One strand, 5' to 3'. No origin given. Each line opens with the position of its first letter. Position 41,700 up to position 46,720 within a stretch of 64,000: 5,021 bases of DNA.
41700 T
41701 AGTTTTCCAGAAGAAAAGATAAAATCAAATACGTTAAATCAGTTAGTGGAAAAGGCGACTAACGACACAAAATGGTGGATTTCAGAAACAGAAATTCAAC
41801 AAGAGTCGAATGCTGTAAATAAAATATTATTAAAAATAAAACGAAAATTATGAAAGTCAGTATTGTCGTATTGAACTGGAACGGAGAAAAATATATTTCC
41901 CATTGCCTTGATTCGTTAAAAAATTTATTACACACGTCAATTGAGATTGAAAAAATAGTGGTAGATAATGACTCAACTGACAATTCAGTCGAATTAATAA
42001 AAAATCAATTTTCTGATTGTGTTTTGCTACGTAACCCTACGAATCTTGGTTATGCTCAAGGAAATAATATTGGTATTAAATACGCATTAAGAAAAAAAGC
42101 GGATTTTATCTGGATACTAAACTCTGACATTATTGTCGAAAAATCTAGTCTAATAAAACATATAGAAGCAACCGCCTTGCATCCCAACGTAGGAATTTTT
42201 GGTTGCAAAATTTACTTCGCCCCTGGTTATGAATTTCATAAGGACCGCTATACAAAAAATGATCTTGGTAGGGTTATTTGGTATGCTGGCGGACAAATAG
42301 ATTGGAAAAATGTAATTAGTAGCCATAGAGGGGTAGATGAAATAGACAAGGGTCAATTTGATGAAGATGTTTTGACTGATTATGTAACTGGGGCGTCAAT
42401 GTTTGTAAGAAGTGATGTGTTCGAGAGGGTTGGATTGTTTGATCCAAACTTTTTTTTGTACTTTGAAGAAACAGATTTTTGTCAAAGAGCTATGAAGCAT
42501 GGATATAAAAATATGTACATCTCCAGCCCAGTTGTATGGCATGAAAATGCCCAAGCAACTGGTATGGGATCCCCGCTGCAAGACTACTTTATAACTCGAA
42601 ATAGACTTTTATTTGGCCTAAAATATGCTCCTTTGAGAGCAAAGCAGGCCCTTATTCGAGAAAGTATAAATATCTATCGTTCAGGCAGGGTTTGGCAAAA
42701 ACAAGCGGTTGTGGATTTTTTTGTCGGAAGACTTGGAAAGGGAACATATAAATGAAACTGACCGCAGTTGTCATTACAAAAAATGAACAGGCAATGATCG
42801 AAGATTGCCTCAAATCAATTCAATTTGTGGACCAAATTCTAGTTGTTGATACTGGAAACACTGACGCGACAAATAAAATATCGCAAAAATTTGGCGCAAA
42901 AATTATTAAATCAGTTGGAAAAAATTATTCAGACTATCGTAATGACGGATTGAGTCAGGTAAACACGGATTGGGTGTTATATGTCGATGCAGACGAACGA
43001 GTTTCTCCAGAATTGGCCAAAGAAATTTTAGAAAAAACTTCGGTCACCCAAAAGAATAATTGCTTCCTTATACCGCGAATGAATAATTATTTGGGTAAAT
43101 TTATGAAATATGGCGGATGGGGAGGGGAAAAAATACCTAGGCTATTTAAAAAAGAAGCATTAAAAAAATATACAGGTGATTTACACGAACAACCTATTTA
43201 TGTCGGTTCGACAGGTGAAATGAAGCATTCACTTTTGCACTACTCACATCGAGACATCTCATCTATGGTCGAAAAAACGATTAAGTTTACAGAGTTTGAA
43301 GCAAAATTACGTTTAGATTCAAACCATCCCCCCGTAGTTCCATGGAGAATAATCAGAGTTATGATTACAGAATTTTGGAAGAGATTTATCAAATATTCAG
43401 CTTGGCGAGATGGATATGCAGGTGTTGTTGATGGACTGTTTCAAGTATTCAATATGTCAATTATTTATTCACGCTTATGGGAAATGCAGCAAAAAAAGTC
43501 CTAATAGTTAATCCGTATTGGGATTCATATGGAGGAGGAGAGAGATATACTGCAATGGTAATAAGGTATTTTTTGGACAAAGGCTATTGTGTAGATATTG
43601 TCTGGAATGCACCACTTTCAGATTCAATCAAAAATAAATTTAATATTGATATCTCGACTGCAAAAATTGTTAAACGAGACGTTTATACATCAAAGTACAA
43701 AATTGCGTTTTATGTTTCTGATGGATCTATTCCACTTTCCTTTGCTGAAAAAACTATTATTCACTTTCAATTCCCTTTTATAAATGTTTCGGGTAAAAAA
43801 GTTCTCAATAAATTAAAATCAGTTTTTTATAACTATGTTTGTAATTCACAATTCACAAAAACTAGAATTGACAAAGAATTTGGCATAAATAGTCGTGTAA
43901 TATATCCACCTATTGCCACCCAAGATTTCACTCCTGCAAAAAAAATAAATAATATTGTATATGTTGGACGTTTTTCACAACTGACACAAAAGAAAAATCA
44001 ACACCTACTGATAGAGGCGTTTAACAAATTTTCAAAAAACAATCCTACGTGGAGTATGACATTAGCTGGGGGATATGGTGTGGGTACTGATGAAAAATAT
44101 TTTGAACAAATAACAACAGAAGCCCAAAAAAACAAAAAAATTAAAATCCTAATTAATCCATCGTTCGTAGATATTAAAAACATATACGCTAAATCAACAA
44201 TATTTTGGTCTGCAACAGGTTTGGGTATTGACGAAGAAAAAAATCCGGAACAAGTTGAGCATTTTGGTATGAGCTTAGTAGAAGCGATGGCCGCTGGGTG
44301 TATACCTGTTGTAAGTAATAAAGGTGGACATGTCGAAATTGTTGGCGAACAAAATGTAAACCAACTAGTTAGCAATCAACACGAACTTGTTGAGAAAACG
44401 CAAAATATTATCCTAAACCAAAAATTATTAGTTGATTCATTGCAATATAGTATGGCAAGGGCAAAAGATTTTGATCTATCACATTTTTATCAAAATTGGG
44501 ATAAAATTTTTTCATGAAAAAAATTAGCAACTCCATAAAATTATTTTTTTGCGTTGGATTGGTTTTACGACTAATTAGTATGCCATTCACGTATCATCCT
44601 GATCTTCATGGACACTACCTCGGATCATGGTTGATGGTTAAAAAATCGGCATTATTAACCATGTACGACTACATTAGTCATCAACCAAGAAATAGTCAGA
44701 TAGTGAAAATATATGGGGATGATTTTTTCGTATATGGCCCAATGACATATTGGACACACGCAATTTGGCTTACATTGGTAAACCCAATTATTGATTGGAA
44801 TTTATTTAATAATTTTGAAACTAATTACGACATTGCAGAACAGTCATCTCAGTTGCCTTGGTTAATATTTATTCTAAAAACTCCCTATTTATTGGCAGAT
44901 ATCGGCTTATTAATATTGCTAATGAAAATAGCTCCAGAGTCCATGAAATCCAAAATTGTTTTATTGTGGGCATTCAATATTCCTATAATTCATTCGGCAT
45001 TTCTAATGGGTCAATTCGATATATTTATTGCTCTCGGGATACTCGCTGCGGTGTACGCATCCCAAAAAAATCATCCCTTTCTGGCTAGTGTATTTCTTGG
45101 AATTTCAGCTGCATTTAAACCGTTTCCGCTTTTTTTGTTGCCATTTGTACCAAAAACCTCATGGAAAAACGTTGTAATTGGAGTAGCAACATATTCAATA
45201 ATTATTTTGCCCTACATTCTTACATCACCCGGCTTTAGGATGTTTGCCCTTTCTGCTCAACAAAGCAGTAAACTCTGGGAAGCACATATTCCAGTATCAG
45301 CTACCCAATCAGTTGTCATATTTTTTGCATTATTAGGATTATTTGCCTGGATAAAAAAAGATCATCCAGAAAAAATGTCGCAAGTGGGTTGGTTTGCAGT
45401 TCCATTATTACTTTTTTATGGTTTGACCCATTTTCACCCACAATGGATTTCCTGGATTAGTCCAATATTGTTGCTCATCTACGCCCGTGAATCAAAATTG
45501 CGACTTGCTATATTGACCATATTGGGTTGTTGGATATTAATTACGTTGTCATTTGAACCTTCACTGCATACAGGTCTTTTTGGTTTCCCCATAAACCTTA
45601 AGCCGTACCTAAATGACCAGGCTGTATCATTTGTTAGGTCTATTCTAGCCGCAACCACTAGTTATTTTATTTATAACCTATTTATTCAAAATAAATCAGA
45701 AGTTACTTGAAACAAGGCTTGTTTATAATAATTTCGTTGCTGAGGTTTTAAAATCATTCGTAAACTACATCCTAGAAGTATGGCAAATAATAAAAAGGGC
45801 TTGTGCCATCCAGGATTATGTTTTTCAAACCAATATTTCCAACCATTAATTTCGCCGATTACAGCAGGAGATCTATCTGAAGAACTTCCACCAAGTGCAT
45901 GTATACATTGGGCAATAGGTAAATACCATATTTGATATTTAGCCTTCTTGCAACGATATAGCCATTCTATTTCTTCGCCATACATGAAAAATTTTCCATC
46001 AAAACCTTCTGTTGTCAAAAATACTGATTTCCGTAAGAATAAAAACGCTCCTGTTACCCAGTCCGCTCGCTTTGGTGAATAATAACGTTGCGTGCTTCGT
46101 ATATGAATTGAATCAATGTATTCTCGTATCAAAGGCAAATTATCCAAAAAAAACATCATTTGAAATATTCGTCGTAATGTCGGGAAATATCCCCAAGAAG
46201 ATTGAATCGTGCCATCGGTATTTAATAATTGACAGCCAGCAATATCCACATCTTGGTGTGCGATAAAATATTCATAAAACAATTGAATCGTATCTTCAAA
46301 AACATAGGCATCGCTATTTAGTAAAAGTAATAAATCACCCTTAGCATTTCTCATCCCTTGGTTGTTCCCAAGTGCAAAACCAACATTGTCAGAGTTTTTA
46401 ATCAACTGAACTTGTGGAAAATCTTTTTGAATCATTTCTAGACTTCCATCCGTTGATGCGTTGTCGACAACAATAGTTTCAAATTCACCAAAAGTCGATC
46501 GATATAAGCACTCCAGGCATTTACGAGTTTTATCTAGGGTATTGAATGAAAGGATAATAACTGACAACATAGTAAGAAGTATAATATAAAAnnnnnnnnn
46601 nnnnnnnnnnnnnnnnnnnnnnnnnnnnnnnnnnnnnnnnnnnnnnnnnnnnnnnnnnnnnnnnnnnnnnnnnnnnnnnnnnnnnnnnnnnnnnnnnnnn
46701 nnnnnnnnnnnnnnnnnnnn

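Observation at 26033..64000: About 38-kb uninterrupted glycosylation supercluster with ~30 glycosyltransferase-type genes and pervasive translational coupling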

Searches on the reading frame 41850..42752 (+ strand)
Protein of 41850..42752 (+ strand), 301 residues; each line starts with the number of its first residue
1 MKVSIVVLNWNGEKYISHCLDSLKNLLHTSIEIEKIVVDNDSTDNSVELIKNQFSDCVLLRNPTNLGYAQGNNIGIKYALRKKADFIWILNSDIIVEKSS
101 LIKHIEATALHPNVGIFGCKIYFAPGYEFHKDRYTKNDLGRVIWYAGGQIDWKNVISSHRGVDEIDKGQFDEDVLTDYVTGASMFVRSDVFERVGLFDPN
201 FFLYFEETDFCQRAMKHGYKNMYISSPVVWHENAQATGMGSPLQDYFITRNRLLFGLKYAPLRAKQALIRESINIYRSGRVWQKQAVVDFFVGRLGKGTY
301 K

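Call 4: search_protein_families(library=pfam, proteins=[window:41850-42752:+], max_evalue=0.01)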
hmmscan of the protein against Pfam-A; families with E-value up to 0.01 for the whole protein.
window:41850-42752:+ (301 aa): 3 families
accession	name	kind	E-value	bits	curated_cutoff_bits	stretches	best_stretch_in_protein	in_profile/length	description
PF00535.33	Glycos_transf_2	-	4.6e-19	69.4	23.3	1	4-136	1-130/168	Glycosyl transferase family 2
PF13641.12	Glyco_tranf_2_3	-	5.1e-15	56.5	27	1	3-236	3-216/230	Glycosyltransferase like family 2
PF13632.12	Glyco_trans_2_3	-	1.1e-07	32.3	27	1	179-258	72-144/198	Glycosyl transferase family group 2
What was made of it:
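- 41850..42755 (+): g33: soluble GT2 (rhamnosyltransferase/GlfT1-like). PF00535 and PF13641 (call 4).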

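Call 45: search_protein_families(library=ncbifam, proteins=[window:41850-42752:+], max_evalue=0.00001)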
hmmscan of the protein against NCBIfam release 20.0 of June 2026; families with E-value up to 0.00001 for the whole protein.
window:41850-42752:+ (301 aa): 7 families
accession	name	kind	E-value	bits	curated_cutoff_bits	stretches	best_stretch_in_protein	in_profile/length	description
TIGR01556.1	rhamnosyltran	subfamily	1.1e-13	51.1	200.55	1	24-107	11-97/281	rhamnosyltransferase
TIGR04283.1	glyco_like_mftF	equivalog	2.4e-12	46.9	182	1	3-120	1-110/221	TIGR04283 family arsenosugar biosynthesis glycosyltransferase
TIGR03965.1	mycofact_glyco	equivalog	4.4e-12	45.6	280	1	2-121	75-191/467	mycofactocin biosynthesis glycosyltransferase MftF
NF038302.1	EPS_HpsE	equivalog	5.8e-11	41.9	300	1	2-122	2-125/307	hormogonium polysaccharide biosynthesis glycosyltransferase HpsE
NF050113.1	gal_furan_GlfT1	equivalog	9.8e-10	38.2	330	1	20-109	15-105/290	galactofuranosyltransferase GlfT1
NF007482.0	PRK10073.1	equivalog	1.4e-08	34.1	423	1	2-86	7-91/334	glycosyltransferase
NF041875.1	EPS_EpsD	equivalog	2.7e-07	30.3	370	0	3-114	1-110/325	exopolysaccharide biosynthesis glycosyltransferase EpsD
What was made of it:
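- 41850..42755 (+): NCBIfam hits (call 45).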

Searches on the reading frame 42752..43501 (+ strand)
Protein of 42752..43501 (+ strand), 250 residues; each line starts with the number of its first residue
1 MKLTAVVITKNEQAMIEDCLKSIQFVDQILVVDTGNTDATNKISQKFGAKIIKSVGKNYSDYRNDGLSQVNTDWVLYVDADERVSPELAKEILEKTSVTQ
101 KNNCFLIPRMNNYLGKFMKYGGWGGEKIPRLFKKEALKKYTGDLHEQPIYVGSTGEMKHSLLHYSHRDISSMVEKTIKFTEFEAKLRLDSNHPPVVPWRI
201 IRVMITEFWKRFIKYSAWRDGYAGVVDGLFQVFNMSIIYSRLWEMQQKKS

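Call 4: search_protein_families(library=pfam, proteins=[window:42752-43501:+], max_evalue=0.01)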
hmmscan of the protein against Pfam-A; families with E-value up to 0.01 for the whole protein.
window:42752-43501:+ (250 aa): 3 families
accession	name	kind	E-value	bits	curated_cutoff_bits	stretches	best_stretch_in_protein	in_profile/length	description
PF00535.33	Glycos_transf_2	-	2.7e-15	57.1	23.3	1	5-104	2-111/168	Glycosyl transferase family 2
PF13704.12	Glyco_tranf_2_4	-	1.5e-05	25.8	27.5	1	10-82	1-82/98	Glycosyl transferase family 2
PF10111.15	Glyco_tranf_2_2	-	0.0034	17.3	27.3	1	10-94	9-104/276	Glycosyltransferase like family 2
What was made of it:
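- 42752..43504 (+): g34: soluble GT2, paralogue of g32 and g48. PF00535 57 bits (call 4).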

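Call 45: search_protein_families(library=ncbifam, proteins=[window:42752-43501:+], max_evalue=0.00001)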
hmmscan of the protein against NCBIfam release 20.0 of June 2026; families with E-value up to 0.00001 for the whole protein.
window:42752-43501:+ (250 aa): 4 families
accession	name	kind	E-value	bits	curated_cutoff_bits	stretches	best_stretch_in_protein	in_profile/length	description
TIGR04182.1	glyco_TIGR04182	equivalog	2.3e-11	43.7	325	1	4-96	3-97/293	S-layer glycoprotein N-glycosyltransferase AglJ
TIGR04195.1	S_glycosyl_SunS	equivalog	8.2e-11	41.4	350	1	3-151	59-205/421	SunS family peptide S-glycosyltransferase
TIGR04283.1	glyco_like_mftF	equivalog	7e-09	35.6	182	1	5-105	3-107/221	TIGR04283 family arsenosugar biosynthesis glycosyltransferase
NF007482.0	PRK10073.1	equivalog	1.7e-06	27.3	423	1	2-94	7-108/334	glycosyltransferase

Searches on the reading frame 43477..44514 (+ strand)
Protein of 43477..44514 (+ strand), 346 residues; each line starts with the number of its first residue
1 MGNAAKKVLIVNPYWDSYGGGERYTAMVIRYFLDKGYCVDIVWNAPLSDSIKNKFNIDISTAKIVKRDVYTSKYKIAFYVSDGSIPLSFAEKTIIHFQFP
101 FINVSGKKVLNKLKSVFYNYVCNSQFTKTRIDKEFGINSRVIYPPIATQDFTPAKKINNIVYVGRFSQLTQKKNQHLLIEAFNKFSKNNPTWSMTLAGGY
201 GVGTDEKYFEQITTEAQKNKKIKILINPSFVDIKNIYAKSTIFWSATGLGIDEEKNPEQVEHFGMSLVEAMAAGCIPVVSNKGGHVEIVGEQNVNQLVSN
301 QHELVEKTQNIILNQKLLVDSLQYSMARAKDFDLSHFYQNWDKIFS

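Call 4: search_protein_families(library=pfam, proteins=[window:43477-44514:+], max_evalue=0.01)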
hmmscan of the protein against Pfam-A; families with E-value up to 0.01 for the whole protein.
window:43477-44514:+ (346 aa): 3 families
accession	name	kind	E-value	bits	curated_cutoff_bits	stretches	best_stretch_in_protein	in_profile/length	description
PF00534.26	Glycos_transf_1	-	1.2e-22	80.7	26.4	1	155-318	13-162/172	Glycosyl transferases group 1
PF13692.12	Glyco_trans_1_4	-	1e-14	55.5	27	1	159-312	3-140/142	Glycosyl transferases group 1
PF13439.12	Glyco_transf_4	-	0.0012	19.3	28.5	0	119-149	136-169/170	Glycosyltransferase Family 4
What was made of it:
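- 43477..44517 (+): g35: GT4. PF00534 81 bits (call 4).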

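Call 45: search_protein_families(library=ncbifam, proteins=[window:43477-44514:+], max_evalue=0.00001)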
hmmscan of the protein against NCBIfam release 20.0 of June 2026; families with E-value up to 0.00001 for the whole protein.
window:43477-44514:+ (346 aa): 5 families
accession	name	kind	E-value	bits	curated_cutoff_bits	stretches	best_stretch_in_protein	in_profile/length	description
TIGR04047.1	MSMEG_0565_glyc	hypoth_equivalog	2.2e-07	30.3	259.85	1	118-303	140-330/373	MSMEG_0565 family glycosyltransferase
NF007396.0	PRK09922.1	equivalog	4.1e-07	29.2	385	0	140-222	161-240/361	lipopolysaccharide 1,6-galactosyltransferase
TIGR02095.1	glgA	subfamily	5e-07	28.7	328.45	1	161-305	295-423/477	glycogen/starch synthase, ADP-glucose type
TIGR03999.1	thiol_BshA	equivalog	1.9e-06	27.1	273.7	0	167-344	206-369/375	N-acetyl-alpha-D-glucosaminyl L-malate synthase BshA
NF038295.1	EPS_HpsP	equivalog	2.6e-06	26.7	550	1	153-313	203-350/388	hormogonium polysaccharide biosynthesis glycosyltransferase HpsP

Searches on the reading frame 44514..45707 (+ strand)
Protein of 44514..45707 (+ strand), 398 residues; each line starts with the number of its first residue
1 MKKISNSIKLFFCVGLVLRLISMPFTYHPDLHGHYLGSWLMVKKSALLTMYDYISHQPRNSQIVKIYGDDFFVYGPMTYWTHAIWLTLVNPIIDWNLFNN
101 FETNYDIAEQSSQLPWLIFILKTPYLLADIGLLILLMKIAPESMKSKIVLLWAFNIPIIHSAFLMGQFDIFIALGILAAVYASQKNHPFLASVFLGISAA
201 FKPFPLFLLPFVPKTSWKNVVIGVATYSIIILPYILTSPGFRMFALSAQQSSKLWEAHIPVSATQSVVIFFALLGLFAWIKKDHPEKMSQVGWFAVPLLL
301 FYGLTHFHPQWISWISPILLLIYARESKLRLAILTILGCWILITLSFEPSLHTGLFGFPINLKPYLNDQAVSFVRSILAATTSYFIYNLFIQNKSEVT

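Call 4: search_protein_families(library=pfam, proteins=[window:44514-45707:+], max_evalue=0.01)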
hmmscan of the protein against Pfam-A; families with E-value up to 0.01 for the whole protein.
window:44514-45707:+ (398 aa): 1 family
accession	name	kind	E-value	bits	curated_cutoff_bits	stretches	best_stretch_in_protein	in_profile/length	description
PF09594.16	GT87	-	7.4e-10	39.4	25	1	133-296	38-198/237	Glycosyltransferase family 87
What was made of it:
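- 44514..45710 (+): g36: GT87-like GT-C. PF09594 39 bits, cut-off 25 (call 4).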

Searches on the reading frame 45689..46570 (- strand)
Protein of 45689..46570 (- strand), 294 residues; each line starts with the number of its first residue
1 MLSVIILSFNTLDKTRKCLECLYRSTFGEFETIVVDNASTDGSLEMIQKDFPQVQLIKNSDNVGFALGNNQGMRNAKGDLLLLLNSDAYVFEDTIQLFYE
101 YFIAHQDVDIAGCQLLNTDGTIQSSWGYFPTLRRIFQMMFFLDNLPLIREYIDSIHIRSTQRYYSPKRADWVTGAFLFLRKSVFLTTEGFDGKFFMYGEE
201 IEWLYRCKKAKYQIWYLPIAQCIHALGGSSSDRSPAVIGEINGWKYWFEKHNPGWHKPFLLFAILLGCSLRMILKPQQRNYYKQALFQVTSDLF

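Call 4: search_protein_families(library=pfam, proteins=[window:45689-46570:-], max_evalue=0.01)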
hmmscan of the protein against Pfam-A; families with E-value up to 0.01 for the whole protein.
window:45689-46570:- (294 aa): 3 families
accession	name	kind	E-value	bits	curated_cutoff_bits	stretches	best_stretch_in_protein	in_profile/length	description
PF00535.33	Glycos_transf_2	-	6.3e-23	82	23.3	1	3-130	1-131/168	Glycosyl transferase family 2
PF13641.12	Glyco_tranf_2_3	-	2e-16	61.2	27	1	2-225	3-212/230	Glycosyltransferase like family 2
PF10111.15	Glyco_tranf_2_2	-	2.4e-05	24.4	27.3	1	18-95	15-99/276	Glycosyltransferase like family 2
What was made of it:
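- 45686..46570 (-): g37: GT2 with one C-terminal TM segment. PF00535 82 bits (call 4).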

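Call 45: search_protein_families(library=ncbifam, proteins=[window:45689-46570:-], max_evalue=0.00001)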
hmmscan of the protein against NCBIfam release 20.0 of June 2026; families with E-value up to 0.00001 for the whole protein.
window:45689-46570:- (294 aa): 16 families
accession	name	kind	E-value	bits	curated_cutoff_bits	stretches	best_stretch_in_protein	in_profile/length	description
NF041875.1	EPS_EpsD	equivalog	1.1e-15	57.9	370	1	2-106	1-108/325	exopolysaccharide biosynthesis glycosyltransferase EpsD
NF007482.0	PRK10073.1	equivalog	6e-15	55.1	423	1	2-131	8-138/334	glycosyltransferase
NF038302.1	EPS_HpsE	equivalog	1.6e-11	43.8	300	1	2-226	3-224/307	hormogonium polysaccharide biosynthesis glycosyltransferase HpsE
TIGR03937.1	PgaC_IcaA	equivalog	3.9e-11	42.5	422.3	1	2-108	47-156/407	poly-beta-1,6-N-acetyl-D-glucosamine synthase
TIGR03965.1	mycofact_glyco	equivalog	1.8e-10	40.3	280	1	3-91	77-168/467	mycofactocin biosynthesis glycosyltransferase MftF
TIGR04283.1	glyco_like_mftF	equivalog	6.6e-10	38.9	182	1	2-104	1-98/221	TIGR04283 family arsenosugar biosynthesis glycosyltransferase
TIGR01556.1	rhamnosyltran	subfamily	8.4e-10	38.3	200.55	0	30-117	22-114/281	rhamnosyltransferase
NF047683.1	TeichurnBiosyTuaG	equivalog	1.2e-09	38.3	400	1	2-121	8-131/252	teichuronic acid biosynthesis protein TuaG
NF038299.1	EPS_HpsN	equivalog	1.7e-09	37.1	425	1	2-225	3-221/317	hormogonium polysaccharide biosynthesis glycosyltransferase HpsN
NF053739.1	GlytfEpsEBac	equivalog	7.2e-09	35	450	1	2-119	3-124/265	glycosyltransferase EpsE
TIGR04009.1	wcaE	equivalog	9.4e-08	31.6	369.2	1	1-118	2-123/248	colanic acid biosynthesis glycosyltransferase WcaE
TIGR04195.1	S_glycosyl_SunS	equivalog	2.8e-07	29.7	350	1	5-94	62-148/421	SunS family peptide S-glycosyltransferase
NF050050.1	ProtGlycPglI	equivalog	3.5e-07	29.9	500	1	2-122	4-127/306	GalNAc(5)-diNAcBac-PP-undecaprenol beta-1,3-glucosyltransferase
NF041394.1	GtaseAglG_Halo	equivalog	7.8e-07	28.7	440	1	3-112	4-117/304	glucosyl-dolichyl phosphate glucuronosyltransferase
TIGR03111.1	glyc2_xrt_Gpos1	hypoth_equivalog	1.1e-06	27.8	363.95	1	3-193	52-236/439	TIGR03111 family XrtG-associated glycosyltransferase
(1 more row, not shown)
